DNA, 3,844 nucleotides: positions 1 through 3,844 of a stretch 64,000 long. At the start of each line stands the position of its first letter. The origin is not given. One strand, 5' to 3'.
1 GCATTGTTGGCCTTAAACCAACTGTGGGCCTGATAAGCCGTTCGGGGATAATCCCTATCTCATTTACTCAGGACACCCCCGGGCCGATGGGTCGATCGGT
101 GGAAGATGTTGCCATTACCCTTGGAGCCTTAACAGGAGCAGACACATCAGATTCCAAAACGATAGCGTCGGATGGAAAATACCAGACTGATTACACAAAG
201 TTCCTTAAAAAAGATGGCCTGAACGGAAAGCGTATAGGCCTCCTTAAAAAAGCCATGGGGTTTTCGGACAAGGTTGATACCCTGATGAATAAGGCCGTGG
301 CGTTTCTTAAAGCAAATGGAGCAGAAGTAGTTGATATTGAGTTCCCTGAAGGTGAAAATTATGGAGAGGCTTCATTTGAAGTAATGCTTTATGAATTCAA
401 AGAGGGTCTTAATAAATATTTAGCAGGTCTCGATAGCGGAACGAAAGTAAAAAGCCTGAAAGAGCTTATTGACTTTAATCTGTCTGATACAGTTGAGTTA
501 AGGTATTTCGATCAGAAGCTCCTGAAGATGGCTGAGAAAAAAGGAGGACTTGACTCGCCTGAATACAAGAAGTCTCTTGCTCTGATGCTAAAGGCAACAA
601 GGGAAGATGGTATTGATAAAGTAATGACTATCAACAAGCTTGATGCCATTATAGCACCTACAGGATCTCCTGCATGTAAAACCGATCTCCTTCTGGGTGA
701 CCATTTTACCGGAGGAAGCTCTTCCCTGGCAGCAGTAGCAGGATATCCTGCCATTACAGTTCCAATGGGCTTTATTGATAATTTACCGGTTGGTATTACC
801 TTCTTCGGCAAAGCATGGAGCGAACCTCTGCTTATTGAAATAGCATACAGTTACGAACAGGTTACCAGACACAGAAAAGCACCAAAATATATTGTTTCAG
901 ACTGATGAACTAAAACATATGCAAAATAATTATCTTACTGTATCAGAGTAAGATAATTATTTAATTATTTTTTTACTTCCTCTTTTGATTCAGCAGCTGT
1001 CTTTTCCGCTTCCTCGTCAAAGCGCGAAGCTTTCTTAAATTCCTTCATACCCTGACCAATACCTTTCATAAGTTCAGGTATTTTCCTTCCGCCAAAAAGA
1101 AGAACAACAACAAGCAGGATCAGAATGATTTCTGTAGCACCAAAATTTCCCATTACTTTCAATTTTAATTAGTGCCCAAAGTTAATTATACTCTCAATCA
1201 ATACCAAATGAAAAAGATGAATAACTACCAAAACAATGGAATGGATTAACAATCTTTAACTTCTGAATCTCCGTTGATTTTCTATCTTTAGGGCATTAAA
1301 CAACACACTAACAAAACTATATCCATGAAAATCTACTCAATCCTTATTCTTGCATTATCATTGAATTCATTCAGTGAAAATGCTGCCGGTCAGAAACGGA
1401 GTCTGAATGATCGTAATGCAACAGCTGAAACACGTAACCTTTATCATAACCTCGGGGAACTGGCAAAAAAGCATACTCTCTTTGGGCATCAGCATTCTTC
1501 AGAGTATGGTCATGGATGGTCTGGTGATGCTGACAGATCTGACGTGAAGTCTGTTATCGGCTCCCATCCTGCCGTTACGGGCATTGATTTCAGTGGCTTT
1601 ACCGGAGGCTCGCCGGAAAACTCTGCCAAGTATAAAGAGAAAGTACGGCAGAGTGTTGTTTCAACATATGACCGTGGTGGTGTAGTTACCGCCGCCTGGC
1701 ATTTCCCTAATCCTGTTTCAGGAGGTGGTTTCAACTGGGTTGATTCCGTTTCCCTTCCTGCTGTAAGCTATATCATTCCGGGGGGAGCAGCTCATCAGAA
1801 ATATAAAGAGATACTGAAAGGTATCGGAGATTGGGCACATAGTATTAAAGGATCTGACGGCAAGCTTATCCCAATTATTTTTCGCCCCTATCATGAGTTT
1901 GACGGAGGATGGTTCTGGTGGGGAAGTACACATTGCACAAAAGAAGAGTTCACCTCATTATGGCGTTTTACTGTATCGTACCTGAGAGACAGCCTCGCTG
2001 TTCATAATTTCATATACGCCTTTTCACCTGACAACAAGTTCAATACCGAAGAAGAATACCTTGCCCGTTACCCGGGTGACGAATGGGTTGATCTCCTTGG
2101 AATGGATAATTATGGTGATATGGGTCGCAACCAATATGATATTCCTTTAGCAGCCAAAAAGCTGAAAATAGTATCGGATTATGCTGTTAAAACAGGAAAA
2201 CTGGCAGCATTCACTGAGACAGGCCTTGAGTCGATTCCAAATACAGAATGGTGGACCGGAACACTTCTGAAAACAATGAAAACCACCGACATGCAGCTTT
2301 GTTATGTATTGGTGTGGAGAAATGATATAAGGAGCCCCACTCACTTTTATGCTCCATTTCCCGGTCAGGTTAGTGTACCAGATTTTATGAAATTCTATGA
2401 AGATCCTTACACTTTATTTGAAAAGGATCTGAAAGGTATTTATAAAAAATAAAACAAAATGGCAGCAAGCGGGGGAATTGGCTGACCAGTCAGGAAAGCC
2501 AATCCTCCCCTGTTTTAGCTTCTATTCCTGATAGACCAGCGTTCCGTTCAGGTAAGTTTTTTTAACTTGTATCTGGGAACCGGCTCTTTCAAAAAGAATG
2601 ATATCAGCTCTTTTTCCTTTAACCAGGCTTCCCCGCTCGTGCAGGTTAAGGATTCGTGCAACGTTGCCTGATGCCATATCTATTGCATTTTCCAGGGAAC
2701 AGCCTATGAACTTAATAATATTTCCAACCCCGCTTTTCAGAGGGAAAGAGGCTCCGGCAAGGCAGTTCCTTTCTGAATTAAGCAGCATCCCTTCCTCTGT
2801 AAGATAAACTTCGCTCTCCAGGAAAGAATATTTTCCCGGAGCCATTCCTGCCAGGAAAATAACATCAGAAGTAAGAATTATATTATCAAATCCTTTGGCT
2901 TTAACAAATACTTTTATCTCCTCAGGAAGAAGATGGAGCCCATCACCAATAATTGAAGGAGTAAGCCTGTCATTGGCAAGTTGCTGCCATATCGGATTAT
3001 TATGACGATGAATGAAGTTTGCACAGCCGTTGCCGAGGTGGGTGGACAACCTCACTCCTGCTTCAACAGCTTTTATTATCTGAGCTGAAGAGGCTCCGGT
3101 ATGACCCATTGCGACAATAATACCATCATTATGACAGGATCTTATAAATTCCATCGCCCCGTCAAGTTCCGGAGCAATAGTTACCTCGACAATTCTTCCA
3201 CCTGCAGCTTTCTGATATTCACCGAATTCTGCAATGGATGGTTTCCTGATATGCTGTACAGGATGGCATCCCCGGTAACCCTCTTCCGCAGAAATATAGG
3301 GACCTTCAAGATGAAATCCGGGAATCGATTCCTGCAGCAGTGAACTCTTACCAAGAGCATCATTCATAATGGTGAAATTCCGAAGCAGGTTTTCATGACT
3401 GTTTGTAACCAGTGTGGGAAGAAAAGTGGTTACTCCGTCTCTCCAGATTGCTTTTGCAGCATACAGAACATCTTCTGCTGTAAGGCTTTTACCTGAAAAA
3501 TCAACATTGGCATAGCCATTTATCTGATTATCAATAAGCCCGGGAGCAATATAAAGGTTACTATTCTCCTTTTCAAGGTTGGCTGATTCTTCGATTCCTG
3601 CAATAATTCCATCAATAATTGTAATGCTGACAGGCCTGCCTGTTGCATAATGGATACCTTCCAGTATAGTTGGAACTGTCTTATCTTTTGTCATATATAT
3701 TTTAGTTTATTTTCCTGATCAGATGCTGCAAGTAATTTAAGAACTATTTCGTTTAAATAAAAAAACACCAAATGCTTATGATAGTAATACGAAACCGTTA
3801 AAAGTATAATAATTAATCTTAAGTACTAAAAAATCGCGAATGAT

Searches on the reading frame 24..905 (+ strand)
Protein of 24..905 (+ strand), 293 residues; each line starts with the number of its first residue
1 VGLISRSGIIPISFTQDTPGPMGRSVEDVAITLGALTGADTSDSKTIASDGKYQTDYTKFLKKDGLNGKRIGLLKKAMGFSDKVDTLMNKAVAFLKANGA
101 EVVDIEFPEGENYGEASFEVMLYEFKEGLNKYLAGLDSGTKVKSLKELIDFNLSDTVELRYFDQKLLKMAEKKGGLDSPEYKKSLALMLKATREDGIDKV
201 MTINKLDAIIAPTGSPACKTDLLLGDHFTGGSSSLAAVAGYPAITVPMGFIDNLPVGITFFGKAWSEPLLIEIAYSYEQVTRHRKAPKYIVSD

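Call 93: search_protein_families(library=pfam, proteins=[window:24-905:+], max_evalue=0.001)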
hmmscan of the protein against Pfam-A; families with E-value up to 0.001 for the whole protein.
window:24-905:+ (293 aa): 1 family
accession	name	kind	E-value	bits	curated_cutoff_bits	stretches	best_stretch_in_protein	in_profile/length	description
PF01425.27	Amidase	-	5.2e-29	102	27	1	2-270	172-444/445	Amidase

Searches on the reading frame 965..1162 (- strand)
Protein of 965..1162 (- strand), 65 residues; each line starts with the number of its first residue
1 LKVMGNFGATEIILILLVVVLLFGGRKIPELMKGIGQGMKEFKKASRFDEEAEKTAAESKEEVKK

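Call 93: search_protein_families(library=pfam, proteins=[window:965-1162:-], max_evalue=0.001)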
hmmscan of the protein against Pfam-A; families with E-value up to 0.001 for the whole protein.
window:965-1162:- (65 aa): 1 family
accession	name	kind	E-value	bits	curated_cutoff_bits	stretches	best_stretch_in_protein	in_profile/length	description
PF02416.21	TatA_B_E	-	4e-16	58.4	21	1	8-57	2-51/53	mttA/Hcf106 family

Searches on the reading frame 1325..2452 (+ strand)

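Call 93: search_protein_families(library=pfam, proteins=[window:1325-2452:+], max_evalue=0.001)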
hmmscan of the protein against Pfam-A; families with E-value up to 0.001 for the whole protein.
window:1325-2452:+ (375 aa): 1 family
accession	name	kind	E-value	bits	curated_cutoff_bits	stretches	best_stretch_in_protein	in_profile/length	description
PF02156.21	Glyco_hydro_26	-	1.1e-47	163.4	20.2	1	29-271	2-235/311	Glycosyl hydrolase family 26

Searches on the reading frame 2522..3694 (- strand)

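Call 93: search_protein_families(library=pfam, proteins=[window:2522-3694:-], max_evalue=0.001)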
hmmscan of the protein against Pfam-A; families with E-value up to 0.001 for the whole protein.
window:2522-3694:- (390 aa): 2 families
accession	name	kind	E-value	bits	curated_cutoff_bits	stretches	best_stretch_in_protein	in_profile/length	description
PF01979.26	Amidohydro_1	-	1.4e-15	57.8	25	1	48-387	1-345/345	Amidohydrolase family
PF07969.17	Amidohydro_3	-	2.7e-08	34.2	29.7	1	333-388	408-472/472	Amidohydrolase family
